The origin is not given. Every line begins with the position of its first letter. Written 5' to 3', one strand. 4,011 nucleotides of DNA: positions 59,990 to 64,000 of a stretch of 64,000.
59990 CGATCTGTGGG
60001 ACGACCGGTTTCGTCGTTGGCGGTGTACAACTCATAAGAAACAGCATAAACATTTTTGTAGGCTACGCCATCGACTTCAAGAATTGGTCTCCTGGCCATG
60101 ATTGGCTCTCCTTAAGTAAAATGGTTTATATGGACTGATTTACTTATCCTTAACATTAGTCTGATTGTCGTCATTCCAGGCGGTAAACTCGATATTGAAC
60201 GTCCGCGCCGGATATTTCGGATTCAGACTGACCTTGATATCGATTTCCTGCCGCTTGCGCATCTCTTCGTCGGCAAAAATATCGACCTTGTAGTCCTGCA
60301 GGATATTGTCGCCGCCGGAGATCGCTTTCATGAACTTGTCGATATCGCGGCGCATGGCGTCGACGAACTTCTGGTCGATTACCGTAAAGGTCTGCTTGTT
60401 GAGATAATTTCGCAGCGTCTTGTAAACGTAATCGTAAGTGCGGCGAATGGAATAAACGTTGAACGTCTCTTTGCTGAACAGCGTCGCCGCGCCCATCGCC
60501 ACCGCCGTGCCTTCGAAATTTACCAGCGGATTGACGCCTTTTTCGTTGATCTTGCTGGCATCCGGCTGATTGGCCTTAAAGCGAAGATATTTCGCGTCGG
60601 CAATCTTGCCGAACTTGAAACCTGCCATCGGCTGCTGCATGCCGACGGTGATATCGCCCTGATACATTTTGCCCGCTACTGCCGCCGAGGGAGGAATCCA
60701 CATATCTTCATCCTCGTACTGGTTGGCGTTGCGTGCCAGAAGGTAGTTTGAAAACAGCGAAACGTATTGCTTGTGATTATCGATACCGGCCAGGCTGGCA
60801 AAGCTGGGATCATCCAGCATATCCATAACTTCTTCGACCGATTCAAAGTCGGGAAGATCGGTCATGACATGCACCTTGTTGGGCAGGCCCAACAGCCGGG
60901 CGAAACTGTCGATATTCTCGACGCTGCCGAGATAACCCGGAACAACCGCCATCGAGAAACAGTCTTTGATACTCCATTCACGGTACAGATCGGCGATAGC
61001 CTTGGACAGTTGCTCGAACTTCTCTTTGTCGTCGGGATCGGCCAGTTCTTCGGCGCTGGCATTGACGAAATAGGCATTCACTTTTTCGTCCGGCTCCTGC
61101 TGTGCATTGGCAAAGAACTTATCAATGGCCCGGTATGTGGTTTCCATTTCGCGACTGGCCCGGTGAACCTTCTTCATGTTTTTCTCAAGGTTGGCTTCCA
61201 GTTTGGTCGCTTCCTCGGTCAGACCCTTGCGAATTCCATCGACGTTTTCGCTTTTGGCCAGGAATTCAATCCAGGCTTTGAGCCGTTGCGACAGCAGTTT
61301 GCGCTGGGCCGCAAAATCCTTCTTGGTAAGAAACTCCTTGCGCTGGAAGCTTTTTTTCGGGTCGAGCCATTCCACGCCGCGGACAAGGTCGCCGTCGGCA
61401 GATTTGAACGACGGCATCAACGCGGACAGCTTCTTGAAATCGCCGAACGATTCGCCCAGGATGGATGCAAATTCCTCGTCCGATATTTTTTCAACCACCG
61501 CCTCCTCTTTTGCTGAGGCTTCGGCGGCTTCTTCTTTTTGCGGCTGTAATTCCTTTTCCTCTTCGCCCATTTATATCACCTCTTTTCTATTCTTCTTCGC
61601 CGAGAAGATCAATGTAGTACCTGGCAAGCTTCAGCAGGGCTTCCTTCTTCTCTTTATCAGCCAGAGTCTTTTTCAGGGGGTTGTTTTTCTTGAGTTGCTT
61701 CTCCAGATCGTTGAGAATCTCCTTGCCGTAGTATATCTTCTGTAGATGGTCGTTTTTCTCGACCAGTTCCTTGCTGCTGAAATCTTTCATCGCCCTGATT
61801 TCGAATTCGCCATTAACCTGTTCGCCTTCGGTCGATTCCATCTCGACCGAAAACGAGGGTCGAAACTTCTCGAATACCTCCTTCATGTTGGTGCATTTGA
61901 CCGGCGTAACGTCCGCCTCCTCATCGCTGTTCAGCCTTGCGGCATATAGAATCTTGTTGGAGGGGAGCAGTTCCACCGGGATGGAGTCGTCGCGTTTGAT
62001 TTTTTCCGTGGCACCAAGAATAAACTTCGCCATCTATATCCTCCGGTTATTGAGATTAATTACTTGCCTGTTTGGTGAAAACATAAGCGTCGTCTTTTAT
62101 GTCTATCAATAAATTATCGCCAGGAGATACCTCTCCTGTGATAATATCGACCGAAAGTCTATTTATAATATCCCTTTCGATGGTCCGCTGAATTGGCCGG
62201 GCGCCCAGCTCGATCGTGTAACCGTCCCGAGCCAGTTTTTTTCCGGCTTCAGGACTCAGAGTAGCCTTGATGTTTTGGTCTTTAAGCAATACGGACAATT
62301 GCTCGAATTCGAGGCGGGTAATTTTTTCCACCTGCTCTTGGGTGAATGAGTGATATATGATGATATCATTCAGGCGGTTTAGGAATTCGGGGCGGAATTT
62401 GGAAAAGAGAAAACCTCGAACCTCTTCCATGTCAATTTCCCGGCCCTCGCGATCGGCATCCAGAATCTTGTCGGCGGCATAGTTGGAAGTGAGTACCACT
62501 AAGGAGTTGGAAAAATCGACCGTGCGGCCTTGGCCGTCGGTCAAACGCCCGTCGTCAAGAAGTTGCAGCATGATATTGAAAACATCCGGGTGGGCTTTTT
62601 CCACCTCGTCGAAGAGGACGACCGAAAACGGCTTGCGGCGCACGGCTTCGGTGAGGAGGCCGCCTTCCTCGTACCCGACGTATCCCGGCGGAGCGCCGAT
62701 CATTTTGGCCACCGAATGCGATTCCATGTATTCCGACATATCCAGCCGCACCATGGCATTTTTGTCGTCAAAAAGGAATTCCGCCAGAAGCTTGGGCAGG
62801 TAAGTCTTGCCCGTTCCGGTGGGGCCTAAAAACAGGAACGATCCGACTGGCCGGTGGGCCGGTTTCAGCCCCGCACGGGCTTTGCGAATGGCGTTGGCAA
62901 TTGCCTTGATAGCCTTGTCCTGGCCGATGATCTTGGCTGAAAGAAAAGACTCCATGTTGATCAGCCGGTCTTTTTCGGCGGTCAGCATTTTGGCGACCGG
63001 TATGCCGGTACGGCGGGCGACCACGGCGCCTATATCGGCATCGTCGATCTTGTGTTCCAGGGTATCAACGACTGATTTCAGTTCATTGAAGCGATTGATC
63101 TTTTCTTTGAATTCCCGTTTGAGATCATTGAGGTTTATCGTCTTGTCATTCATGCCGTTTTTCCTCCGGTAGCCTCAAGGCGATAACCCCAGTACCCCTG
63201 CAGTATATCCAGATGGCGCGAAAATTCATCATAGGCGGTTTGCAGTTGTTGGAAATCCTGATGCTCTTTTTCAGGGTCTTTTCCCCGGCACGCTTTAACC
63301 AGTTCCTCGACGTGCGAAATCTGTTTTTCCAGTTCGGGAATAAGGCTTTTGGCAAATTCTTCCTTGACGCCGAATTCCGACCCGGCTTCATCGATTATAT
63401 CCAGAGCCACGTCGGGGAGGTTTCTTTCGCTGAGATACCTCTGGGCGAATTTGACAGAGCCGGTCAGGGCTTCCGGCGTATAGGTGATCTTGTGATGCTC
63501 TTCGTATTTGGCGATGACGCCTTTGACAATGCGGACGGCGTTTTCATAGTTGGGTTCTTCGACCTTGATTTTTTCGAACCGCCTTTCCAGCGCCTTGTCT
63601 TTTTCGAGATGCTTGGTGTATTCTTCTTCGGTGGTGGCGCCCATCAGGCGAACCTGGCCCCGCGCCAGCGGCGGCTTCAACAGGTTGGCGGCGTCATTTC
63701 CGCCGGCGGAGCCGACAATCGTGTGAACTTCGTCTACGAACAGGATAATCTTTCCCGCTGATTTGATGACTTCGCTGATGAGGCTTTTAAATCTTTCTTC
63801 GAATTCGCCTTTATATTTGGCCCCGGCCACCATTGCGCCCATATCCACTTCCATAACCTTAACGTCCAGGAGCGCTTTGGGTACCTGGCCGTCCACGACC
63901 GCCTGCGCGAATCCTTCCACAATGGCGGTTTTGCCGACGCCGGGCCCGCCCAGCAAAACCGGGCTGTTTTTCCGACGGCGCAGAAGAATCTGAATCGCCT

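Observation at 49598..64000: Hybrid type VI secretion system: subtype-iii tail with an unrecognised membrane complex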

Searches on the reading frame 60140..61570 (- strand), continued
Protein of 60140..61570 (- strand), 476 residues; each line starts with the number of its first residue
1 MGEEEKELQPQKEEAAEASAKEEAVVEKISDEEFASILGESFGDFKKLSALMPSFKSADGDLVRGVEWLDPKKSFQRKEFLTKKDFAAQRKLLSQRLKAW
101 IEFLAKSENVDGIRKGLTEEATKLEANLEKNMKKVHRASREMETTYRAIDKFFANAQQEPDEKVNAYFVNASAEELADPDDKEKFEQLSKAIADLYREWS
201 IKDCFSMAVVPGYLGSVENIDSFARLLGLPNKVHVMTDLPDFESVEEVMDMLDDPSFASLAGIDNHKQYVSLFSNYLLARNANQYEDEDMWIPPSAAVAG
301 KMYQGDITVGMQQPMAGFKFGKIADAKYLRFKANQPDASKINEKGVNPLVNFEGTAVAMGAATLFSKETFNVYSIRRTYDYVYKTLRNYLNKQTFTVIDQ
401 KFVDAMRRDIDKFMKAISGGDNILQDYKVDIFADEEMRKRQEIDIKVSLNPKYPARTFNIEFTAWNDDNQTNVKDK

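Call 56: get_annotated_region(hit=H5, flank=20000)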
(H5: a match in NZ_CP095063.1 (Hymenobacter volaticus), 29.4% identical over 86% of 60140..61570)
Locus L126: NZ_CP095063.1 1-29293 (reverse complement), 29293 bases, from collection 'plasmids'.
description: Hymenobacter volaticus strain 5420 S-77 plasmid unnamed2, complete sequence
organism: Hymenobacter volaticus (NCBI taxid 2932254)
taxonomy: Bacteria; Bacteroidota; Cytophagia; Cytophagales; Hymenobacteraceae; Hymenobacter; Hymenobacter volaticus
host: -; source: single cell,air; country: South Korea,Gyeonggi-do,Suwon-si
typing (MOB-suite, as given by PLSDB): non-mobilizable
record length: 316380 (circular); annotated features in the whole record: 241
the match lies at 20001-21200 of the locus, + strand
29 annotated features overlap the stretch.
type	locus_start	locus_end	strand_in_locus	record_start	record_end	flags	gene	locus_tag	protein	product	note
CDS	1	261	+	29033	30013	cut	-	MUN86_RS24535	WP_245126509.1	tyrosine-type recombinase/integrase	GO:0015074 - DNA integration [Evidence IEA]; GO:0006310 - DNA recombination [Evidence IEA]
CDS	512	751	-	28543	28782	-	-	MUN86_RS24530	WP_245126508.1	S1C family serine protease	-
CDS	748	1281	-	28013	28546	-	-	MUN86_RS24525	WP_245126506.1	PDZ domain-containing protein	-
CDS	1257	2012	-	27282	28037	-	-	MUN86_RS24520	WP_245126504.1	trypsin-like peptidase domain-containing protein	-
CDS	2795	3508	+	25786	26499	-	-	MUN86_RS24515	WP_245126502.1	carboxypeptidase-like regulatory domain-containing protein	-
CDS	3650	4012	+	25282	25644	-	-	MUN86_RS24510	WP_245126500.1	hypothetical protein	-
CDS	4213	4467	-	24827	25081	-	-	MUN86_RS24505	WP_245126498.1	helix-turn-helix transcriptional regulator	GO:0006355 - regulation of DNA-templated transcription [Evidence IEA]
CDS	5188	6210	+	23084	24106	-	-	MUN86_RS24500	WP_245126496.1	LLM class flavin-dependent oxidoreductase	-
CDS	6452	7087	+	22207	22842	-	-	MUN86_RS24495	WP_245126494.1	NAD(P)H-dependent oxidoreductase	-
CDS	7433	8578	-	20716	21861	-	-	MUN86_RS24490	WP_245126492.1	NAD(P)/FAD-dependent oxidoreductase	-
CDS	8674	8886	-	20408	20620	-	-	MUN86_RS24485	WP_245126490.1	helix-turn-helix domain-containing protein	-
CDS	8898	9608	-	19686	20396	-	-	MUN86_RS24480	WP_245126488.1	hypothetical protein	-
CDS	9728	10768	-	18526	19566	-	-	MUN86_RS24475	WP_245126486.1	type VI secretion system baseplate subunit TssG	-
CDS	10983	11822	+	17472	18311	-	-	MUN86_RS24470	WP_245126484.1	TssN family type VI secretion system protein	-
CDS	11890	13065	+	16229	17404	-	-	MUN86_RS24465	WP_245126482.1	hypothetical protein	-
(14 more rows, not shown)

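Call 57: get_annotated_region(hit=H6, flank=20000)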
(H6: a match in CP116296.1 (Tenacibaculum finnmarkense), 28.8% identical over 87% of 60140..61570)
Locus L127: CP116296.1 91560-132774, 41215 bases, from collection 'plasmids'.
description: Tenacibaculum finnmarkense strain LI C6 FM3-F plasmid unnamed, complete sequence
organism: Tenacibaculum finnmarkense (NCBI taxid 2781243)
taxonomy: Bacteria; Bacteroidota; Flavobacteriia; Flavobacteriales; Flavobacteriaceae; Tenacibaculum; Tenacibaculum finnmarkense
host: -; source: Atlantic salmon (Salmo salar L.),Bacterial Culture; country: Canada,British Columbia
typing (MOB-suite, as given by PLSDB): non-mobilizable
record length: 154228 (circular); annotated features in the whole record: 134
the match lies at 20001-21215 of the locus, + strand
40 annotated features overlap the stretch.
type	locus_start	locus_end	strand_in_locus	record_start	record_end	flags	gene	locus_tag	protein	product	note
CDS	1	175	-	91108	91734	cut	-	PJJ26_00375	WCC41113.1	M23 family metallopeptidase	-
CDS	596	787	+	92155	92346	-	-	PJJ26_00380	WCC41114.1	hypothetical protein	-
CDS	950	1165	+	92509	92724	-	-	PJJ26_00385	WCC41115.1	hypothetical protein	-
CDS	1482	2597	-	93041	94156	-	-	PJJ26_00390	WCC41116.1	IS91 family transposase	-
CDS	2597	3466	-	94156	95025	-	-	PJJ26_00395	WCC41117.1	tyrosine-type recombinase/integrase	-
CDS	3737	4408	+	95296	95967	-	-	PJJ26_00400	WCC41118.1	DUF3592 domain-containing protein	-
CDS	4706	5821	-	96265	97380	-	-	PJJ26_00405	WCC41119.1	IS91 family transposase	-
CDS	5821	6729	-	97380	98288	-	-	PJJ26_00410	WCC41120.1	tyrosine-type recombinase/integrase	-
CDS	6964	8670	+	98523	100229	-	tssD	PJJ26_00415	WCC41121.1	type VI secretion system tube protein TssD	-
CDS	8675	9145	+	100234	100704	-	-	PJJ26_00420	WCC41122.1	hypothetical protein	-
CDS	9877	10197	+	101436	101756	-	-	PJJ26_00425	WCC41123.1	type II toxin-antitoxin system RelE/ParE family toxin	-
CDS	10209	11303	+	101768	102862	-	-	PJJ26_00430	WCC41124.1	HigA family addiction module antitoxin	-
CDS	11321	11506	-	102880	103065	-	-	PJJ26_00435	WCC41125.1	hypothetical protein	-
CDS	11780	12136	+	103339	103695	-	-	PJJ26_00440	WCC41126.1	type II toxin-antitoxin system MqsR family toxin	-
CDS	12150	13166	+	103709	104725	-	-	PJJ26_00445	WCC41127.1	DUF4065 domain-containing protein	-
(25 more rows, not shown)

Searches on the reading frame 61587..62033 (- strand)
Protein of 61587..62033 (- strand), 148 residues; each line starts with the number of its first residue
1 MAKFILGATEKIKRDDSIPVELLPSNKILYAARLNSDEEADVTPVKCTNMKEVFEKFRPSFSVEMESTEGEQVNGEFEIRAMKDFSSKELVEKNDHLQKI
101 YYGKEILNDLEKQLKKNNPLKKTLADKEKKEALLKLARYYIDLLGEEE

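Call 3: search_protein_families(library=pfam, proteins=[window:61587-62033:-], max_evalue=0.01)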
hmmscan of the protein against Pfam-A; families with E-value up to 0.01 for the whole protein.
window:61587-62033:- (148 aa): 1 family
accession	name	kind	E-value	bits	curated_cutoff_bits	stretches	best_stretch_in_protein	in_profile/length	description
PF05591.17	T6SS_VipA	-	1.6e-08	35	24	1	38-133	48-150/155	Type VI secretion system, VipA, VC_A0107 or Hcp2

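Call 5: search_protein_families(library=ncbifam, proteins=[window:61587-62033:-], max_evalue=0.1)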
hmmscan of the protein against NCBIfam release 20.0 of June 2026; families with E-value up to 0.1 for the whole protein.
window:61587-62033:- (148 aa): 1 family
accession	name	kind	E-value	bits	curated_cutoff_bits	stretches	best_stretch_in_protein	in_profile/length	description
TIGR03358.1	VI_chp_5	equivalog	7.2e-09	35.6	97.25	1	38-126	51-142/160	type VI secretion system contractile sheath small subunit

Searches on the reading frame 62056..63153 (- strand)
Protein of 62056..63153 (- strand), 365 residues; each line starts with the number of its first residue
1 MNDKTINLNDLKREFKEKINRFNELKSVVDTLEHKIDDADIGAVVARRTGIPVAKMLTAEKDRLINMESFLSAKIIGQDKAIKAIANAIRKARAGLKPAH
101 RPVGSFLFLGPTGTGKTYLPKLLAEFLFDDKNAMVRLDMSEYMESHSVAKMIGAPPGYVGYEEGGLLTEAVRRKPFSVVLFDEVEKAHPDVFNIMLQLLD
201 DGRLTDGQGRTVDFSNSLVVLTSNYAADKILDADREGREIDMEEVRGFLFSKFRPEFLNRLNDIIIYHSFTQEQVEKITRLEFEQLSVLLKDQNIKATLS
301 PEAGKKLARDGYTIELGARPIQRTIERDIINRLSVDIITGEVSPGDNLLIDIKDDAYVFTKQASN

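Call 3: search_protein_families(library=pfam, proteins=[window:62056-63153:-], max_evalue=0.01)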
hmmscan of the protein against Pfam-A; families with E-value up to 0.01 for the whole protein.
window:62056-63153:- (365 aa): 10 families
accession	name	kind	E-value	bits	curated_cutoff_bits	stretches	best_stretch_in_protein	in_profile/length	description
PF07724.20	AAA_2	-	1.6e-63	214.1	27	1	101-264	1-166/166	AAA domain (Cdc48 subfamily)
PF10431.15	ClpB_D2-small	-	7.4e-18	64.8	21.9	1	271-348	2-79/81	C-terminal, D2-small domain, of ClpB protein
PF07728.20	AAA_5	-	8.4e-12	45.7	22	1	106-220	2-118/139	AAA domain (dynein-related subfamily)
PF00004.35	AAA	-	1.5e-08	35.6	21.2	1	107-238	2-121/131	ATPase family associated with various cellular activities (AAA)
PF00158.32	Sigma54_activat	-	0.00029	21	20.2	1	77-220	3-139/168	Sigma-54 interaction domain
PF06309.17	Torsin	-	0.00069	20.2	27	1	64-130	16-80/127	Torsin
PF13401.12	AAA_22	-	0.0007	20.4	27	1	105-201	7-110/130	AAA domain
PF12775.13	AAA_7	-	0.00076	19.5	25.8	1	105-152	35-82/181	P-loop containing dynein motor region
PF00437.27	T2SSE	-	0.0035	16.5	24.9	1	96-176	135-213/370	Type II/IV secretion system protein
PF13191.12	AAA_16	-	0.0082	17.1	32.6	0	75-130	2-51/167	AAA ATPase domain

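Call 15: find_encoding_contigs(protein=window:62056-63153:-, flank=10000, max_places=4)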
Protein window:62056-63153:- (365 aa): 4 contigs read that carry it; 4 places shown.
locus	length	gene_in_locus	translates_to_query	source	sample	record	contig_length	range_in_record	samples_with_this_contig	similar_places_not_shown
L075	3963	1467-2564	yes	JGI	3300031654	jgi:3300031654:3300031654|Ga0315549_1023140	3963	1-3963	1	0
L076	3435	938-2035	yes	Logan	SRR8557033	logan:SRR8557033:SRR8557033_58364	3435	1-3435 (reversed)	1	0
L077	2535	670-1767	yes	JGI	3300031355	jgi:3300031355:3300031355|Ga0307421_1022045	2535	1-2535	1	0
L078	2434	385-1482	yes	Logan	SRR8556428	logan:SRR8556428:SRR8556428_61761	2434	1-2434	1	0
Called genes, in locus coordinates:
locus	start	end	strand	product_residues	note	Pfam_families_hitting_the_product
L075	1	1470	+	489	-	?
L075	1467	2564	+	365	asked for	PF07724:AAA_2, PF00004:AAA, PF07728:AAA_5, PF10431:ClpB_D2-small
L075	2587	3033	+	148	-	PF05591:T6SS_VipA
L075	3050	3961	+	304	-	?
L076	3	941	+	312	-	?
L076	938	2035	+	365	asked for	PF07724:AAA_2, PF00004:AAA, PF07728:AAA_5, PF10431:ClpB_D2-small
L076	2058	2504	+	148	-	PF05591:T6SS_VipA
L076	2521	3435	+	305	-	?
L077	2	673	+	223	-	?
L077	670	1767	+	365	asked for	PF07724:AAA_2, PF00004:AAA, PF07728:AAA_5, PF10431:ClpB_D2-small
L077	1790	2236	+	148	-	PF05591:T6SS_VipA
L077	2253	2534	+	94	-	?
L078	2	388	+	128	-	?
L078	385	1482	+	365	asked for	PF07724:AAA_2, PF00004:AAA, PF07728:AAA_5, PF10431:ClpB_D2-small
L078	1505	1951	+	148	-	PF05591:T6SS_VipA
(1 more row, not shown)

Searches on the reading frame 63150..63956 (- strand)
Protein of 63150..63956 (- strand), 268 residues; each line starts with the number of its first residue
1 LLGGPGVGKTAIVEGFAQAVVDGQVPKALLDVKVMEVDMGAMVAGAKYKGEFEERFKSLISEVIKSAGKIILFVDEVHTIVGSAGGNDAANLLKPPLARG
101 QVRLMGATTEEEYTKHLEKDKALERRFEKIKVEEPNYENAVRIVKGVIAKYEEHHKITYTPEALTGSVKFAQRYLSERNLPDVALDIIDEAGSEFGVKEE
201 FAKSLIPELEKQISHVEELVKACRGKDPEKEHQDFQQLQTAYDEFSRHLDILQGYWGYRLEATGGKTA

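Call 3: search_protein_families(library=pfam, proteins=[window:63150-63956:-], max_evalue=0.01)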
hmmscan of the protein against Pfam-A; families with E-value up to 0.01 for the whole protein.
window:63150-63956:- (268 aa): 3 families
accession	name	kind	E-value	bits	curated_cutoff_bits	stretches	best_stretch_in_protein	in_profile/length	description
PF17871.7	AAA_lid_9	-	6.9e-24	84.2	22.8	1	138-237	3-102/104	AAA lid domain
PF00004.35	AAA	-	4.7e-12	46.9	21.2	1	2-129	4-125/131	ATPase family associated with various cellular activities (AAA)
PF05621.17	TniB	-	9.7e-05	22.3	22.4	1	53-133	104-185/189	Bacterial TniB protein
